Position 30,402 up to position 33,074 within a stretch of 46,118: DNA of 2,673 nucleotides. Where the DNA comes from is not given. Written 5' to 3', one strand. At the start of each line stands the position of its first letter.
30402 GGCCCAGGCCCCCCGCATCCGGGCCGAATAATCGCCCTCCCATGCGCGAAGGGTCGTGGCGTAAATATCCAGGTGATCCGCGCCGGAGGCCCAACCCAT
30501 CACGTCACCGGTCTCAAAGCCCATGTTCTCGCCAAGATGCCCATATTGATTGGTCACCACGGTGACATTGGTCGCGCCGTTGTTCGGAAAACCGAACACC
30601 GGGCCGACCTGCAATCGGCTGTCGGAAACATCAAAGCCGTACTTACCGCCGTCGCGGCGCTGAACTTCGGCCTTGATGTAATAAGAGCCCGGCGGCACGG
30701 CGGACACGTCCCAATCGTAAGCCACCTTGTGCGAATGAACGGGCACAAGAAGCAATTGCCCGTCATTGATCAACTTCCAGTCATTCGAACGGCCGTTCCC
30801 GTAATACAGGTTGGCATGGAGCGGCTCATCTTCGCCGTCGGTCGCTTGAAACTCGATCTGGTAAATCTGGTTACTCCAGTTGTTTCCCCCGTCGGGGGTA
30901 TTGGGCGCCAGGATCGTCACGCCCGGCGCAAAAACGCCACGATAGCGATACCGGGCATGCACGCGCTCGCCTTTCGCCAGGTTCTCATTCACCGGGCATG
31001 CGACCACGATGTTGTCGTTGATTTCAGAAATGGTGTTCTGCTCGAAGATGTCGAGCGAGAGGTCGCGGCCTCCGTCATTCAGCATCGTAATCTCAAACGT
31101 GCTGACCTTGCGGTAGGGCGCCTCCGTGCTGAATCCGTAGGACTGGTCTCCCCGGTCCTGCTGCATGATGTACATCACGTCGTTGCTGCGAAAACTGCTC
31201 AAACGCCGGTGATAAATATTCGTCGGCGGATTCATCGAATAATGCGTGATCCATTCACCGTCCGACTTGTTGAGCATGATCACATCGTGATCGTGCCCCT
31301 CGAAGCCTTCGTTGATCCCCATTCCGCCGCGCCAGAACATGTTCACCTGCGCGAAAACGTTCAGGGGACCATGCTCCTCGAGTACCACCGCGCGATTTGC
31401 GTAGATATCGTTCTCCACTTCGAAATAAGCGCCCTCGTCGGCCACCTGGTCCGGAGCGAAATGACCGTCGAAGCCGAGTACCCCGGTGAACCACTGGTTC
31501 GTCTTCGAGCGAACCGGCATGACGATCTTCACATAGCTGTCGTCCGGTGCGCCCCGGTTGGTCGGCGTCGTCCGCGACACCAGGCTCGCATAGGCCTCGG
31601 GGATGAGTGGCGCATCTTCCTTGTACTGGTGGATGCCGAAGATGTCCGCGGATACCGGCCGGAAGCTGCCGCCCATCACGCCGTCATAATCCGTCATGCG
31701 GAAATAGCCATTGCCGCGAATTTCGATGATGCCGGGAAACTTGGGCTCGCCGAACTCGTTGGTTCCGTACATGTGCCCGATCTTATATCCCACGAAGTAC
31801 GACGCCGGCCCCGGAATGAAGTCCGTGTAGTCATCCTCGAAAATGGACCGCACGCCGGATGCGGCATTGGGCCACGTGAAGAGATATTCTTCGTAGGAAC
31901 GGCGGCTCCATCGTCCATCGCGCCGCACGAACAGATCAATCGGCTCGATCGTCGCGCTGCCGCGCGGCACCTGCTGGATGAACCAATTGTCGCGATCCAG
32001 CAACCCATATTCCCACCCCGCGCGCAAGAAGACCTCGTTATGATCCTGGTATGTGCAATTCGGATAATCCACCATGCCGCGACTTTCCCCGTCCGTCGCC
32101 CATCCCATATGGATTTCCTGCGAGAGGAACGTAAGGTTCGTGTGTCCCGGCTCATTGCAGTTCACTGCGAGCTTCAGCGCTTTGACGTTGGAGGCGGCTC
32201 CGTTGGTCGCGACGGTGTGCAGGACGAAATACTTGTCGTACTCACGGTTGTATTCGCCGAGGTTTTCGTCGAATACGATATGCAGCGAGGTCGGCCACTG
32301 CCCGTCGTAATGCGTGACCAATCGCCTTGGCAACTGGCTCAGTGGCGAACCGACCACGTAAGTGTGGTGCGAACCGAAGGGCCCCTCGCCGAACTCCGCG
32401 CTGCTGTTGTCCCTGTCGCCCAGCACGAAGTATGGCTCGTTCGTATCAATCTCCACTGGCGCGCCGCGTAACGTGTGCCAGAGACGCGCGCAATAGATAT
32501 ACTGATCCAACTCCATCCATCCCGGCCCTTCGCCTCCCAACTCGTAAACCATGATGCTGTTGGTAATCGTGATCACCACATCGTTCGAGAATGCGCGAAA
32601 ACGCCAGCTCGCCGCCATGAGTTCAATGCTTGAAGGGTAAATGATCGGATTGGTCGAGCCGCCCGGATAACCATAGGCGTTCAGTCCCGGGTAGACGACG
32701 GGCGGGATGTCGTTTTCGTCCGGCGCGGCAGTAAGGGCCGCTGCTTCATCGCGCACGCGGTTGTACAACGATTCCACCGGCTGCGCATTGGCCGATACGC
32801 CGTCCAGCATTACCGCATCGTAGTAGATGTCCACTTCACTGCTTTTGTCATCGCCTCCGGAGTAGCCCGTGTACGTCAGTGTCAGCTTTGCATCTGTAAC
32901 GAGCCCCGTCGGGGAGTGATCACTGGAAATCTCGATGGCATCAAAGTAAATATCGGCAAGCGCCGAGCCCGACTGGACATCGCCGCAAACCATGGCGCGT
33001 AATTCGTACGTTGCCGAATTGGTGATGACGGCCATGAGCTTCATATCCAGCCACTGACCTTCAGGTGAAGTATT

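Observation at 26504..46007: Side-by-side duplicated three-gene module: LacI regulator, divergent giant multi-CBM secreted protein, and a small stand-alone CBM-like partner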

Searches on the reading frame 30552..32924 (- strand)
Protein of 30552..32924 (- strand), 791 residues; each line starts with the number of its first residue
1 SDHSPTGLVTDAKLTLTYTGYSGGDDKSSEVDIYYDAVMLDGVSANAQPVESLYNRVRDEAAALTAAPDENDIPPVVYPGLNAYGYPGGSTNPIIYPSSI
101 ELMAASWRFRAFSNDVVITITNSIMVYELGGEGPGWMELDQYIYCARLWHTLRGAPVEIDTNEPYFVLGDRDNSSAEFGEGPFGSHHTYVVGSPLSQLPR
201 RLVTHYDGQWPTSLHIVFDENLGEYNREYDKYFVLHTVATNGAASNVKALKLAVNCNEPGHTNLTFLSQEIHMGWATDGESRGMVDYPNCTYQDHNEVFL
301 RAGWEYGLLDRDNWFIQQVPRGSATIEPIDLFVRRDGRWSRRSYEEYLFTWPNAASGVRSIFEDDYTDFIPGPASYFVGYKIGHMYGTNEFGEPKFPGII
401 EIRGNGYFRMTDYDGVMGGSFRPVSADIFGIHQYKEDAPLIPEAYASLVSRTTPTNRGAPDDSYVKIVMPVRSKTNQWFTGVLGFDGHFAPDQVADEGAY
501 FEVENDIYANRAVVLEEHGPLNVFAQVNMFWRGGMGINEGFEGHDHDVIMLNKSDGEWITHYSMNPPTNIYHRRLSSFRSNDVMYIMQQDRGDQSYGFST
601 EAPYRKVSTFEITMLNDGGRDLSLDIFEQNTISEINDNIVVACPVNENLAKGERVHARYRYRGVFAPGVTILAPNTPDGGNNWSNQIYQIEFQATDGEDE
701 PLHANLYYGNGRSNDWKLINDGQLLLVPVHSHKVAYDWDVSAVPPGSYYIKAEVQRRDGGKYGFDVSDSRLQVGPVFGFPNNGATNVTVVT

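Call 53: search_protein_families(library=pfam, proteins=[window:30552-32924:-], max_evalue=10)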
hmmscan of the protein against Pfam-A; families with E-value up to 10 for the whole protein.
window:30552-32924:- (791 aa): 1 family
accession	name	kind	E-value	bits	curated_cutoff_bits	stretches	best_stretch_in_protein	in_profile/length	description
PF04349.18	MdoG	-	9.4e-07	28.6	25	1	542-661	248-363/478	Periplasmic glucan biosynthesis protein, MdoG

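Call 67: predict_structure(alignment_id=A7)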
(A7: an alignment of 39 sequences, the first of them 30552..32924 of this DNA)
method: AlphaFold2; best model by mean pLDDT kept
length: 791 residues; sequences in the alignment: 39
mean_pLDDT: 83.4   pTM: 0.82
mean pLDDT of the five models: 83.4, 83.1, 81.7, 80.0, 77.5
residues with pLDDT >= 90: 345; 70-90: 320; 50-70: 94; < 50: 32
segments of 3 or more residues with pLDDT < 50: 1-5, 292-295, 454-457, 599-601, 777-791
pLDDT, mean of each block of 10 residues (from residue 1): 46 70 75 60 65 91 90 73 74 84 88 88 92 88 93 88 93 95 96 97 95 97 88 94 89 85 84 89 74 57 79 82 63 81 79 80 83 63 87 87 85 86 83 67 87 51 84 84 92 86 94 90 92 67 82 95 85 94 93 59 78 96 94 79 95 96 94 88 89 90 96 94 91 93 92 94 94 63 36 34
secondary structure, 60 per line:
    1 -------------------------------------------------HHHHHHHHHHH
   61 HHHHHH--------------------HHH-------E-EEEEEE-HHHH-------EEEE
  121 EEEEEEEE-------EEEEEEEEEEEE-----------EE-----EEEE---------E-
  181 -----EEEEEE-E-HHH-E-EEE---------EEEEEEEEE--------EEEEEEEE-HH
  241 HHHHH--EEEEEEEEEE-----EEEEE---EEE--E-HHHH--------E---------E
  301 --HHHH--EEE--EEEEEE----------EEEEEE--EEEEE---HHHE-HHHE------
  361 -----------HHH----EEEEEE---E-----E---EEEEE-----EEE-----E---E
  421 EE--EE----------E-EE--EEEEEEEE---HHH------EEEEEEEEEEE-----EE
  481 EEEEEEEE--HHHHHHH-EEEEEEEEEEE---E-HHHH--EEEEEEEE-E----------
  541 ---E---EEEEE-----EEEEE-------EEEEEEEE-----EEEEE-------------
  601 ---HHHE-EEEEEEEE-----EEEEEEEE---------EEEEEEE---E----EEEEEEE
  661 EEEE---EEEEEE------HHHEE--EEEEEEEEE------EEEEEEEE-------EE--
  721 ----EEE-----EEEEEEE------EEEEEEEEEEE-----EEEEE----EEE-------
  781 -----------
elements in order (helices of 4 or more, strands of 3 or more residues): H50-66 E99-104 H106-109 E117-128 E136-147 E166-169 E186-191 E201-203 E213-221 E230-237 H239-245 E248-257 E263-267 E271-273 H278-281 H303-306 E309-311 E314-319 E330-335 E338-342 E379-384 E398-402 E408-410 E420-422 E443-450 E463-473 E479-488 H491-497 E499-509 H515-518 E521-528 E548-552 E558-562 E570-577 E583-587 E609-616 E622-629 E639-645 E654-664 E668-673 E687-695 E702-709 E725-727 E733-739 E746-756 E762-766 E771-773

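Call 69: fold_search(model_id=the predicted structure, library=pdb)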
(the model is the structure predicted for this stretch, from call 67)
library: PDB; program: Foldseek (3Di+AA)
matches with E <= 10: 919; with E <= 0.001: 15
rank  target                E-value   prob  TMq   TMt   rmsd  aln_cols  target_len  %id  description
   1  8ip2_A                5.8e-24  1.00  0.37  0.59   9.9       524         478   16  Escherichia coli OpgG mutant-D361N with beta-1,2-glucan (released 2024-03-13)
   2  1txk_A                2.3e-23  1.00  0.37  0.57  10.4       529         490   16  Crystal structure of Escherichia coli OpgG (released 2004-09-07)
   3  1txk_B                3.2e-23  1.00  0.37  0.58  10.3       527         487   16  Crystal structure of Escherichia coli OpgG (released 2004-09-07)
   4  8ip1_B                2.9e-21  1.00  0.36  0.54  11.1       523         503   15  Escherichia coli OpgD mutant-D388N with beta-1,2-glucan (released 2024-03-13)
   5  8x18_B                3.2e-21  1.00  0.34  0.53  12.4       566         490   14  Xanthomonas campestris pv. campestris OpgD mutant-D379N with beta-1,2-glucan (released 2024-11-06)
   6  8x18_A                3.4e-21  1.00  0.36  0.54  10.7       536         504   15  Xanthomonas campestris pv. campestris OpgD mutant-D379N with beta-1,2-glucan (released 2024-11-06)
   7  8ip1_A                9.3e-21  1.00  0.37  0.57  11.2       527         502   16  Escherichia coli OpgD mutant-D388N with beta-1,2-glucan (released 2024-03-13)
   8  9e08_A                1.4e-20  1.00  0.36  0.54  10.6       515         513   15  Cryo-EM structure of MdoD from Escherichia coli (released 2025-08-27)
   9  8iox_A                1.6e-20  1.00  0.37  0.54  10.8       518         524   16  Escherichia coli OpgD mutant-D388N (released 2024-03-13)
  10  3frp_A                1.3e-04  0.33  0.10  0.13  27.0       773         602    7  Crystal Structure of Cobra Venom Factor, a Co-factor for C3- and C5 convertase CVFBb (released 2009-04-28)
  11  3hs0_A                3.8e-04  0.23  0.10  0.12  26.2       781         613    7  Cobra Venom Factor (CVF) in complex with human factor B (released 2009-07-07)
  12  9fx2                  3.8e-04  0.20  0.11  0.08  29.9       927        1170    8  Structure of methylamine activated CD109 (released 2025-03-19)
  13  8coe_C                6.9e-04  0.38  0.11  0.13  24.5       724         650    6  complement C5 in complex with the LCP0195 nanobody (released 2024-01-03)
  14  9u61_C                6.9e-04  0.20  0.09  0.11  31.1       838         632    8  CP/MBL pathways C3 convertase C4b2a and C3 complex (released 2026-01-14)
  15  8ayh_C                9.4e-04  0.25  0.12  0.14  28.6       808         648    6  Structure of Complement C5 in Complex with small molecule inhibitor and CVF (released 2022-12-21)
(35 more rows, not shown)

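Call 70: search_solved_structures(query=A7, max_evalue=10, show_alignments=4)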
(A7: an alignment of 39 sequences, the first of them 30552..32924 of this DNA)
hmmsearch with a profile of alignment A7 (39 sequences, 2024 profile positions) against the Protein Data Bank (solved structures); distinct sequences matched with E-value up to 10: 6.
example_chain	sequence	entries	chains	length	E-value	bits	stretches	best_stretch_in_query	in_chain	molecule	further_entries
4xup_A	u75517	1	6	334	1.1e-05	26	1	1101-1239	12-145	Endo-1,4-beta-xylanase C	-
4xuo_A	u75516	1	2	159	2.1e-05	25.1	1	1101-1239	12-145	Endo-1,4-beta-xylanase C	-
9e01_G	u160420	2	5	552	0.16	12.2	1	780-963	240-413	Glucans biosynthesis protein D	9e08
2xom_A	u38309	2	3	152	0.16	12.1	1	150-192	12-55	ARABINOGALACTAN ENDO-1,4-BETA-GALACTOSIDASE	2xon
8xmz_A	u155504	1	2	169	0.46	10.6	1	29-130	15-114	T9SS C-terminal target domain-containing protein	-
8iox_A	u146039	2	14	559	1.5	8.9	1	780-870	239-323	Glucans biosynthesis protein D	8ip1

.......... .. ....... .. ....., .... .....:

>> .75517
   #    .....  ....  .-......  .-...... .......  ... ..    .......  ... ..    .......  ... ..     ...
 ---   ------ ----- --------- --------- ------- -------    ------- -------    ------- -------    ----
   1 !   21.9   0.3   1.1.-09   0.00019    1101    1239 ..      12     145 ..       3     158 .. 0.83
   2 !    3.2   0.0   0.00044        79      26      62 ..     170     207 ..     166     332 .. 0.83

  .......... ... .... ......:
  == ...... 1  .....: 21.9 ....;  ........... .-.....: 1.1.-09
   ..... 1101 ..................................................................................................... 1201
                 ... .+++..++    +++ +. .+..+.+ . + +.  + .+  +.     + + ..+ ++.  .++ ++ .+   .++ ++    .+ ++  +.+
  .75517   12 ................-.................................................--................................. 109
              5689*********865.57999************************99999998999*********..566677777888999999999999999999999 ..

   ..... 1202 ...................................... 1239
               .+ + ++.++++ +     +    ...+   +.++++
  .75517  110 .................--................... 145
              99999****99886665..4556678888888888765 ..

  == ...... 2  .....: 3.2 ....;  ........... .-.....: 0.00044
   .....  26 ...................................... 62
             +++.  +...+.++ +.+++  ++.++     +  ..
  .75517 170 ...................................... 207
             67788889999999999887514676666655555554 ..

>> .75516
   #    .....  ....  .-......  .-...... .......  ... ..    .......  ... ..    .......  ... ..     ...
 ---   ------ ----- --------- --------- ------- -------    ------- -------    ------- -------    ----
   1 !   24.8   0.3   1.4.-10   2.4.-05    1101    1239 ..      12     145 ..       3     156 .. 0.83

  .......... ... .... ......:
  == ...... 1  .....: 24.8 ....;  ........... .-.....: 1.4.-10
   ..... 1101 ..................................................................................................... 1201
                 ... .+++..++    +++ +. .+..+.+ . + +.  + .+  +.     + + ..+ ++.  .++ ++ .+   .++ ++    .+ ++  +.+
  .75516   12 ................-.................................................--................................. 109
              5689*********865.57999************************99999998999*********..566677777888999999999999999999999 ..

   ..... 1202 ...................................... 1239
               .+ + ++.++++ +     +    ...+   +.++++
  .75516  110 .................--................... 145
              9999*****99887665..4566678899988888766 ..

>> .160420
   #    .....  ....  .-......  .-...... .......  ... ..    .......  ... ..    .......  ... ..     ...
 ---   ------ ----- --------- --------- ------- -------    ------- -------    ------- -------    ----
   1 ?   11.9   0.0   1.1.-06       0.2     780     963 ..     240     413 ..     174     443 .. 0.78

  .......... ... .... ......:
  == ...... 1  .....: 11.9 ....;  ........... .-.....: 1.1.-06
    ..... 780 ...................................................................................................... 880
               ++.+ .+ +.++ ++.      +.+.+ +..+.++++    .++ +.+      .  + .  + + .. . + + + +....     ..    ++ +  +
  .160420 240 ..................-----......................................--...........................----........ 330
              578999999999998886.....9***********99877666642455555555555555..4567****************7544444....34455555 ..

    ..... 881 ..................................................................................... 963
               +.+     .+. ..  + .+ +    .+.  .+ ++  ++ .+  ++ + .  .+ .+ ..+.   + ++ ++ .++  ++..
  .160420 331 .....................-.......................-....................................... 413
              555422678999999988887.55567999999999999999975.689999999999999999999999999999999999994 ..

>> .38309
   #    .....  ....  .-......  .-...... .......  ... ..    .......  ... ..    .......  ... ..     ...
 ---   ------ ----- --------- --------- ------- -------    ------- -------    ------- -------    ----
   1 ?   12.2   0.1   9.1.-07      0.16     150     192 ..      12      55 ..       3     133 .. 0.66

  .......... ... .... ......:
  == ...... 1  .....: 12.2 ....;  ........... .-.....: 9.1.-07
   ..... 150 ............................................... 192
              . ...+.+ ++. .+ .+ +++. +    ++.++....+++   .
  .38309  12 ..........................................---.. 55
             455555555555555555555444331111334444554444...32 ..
